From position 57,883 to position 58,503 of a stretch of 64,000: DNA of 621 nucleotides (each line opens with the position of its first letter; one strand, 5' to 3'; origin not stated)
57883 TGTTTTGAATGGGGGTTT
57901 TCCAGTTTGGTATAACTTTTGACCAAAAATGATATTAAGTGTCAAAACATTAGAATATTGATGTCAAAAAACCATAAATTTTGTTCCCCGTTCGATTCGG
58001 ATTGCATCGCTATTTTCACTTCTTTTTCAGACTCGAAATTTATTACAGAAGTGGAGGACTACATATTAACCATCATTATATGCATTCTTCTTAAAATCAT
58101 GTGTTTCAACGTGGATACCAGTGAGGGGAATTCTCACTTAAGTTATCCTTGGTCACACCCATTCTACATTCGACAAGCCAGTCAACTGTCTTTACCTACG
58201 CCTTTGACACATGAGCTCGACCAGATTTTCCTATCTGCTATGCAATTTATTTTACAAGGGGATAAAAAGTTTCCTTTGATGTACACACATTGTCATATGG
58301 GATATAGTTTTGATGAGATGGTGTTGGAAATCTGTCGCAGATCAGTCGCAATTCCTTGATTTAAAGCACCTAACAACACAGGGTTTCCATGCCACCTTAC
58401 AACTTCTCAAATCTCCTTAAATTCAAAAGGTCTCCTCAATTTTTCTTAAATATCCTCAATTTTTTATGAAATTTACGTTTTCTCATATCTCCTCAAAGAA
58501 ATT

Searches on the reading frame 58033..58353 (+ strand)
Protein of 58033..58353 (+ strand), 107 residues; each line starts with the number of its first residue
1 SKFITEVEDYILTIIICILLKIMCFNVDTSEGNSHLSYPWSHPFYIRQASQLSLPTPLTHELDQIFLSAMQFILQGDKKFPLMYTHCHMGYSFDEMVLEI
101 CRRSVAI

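Call 34: search_protein_representatives(protein=window:58033-58353:+)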
Query: 107 residues. Proteins with E-value up to 0.001 (for the whole library): 7; up to 1e-10: 2; up to 1e-30: 0. The best 7 are listed.
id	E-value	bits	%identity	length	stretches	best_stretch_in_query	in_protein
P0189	1.5e-25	105.8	39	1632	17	37-63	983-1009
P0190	2.6e-14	69.6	39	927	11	37-63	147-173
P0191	4.1e-08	49.7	39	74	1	34-105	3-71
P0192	7.1e-07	45.7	44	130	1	9-102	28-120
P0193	6.0e-06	42.7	35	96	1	11-105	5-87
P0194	8.5e-06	42.2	43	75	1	40-102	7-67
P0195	4.0e-05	40.1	38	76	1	38-105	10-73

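Call 42: find_encoding_contigs(protein=P0192, flank=10000, max_places=4)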
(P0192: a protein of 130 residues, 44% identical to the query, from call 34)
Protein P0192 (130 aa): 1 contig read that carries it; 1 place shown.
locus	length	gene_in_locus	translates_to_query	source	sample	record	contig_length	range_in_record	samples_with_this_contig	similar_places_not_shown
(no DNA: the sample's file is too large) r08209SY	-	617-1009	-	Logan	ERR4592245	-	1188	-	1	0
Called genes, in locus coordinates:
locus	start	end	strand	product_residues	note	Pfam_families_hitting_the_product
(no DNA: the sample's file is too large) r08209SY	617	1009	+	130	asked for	-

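Call 43: find_encoding_contigs(protein=P0191, flank=10000, max_places=4)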
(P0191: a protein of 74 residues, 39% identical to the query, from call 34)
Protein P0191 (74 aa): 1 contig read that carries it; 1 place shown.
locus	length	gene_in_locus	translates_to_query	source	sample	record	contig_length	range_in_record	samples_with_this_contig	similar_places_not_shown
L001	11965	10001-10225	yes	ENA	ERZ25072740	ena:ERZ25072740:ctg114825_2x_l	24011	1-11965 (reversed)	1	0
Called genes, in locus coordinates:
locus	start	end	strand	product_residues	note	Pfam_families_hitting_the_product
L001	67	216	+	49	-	-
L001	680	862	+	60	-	-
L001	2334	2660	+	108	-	-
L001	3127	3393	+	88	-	-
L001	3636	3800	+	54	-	-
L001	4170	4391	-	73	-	-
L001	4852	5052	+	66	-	-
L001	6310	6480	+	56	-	-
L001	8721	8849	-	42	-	-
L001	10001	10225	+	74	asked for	-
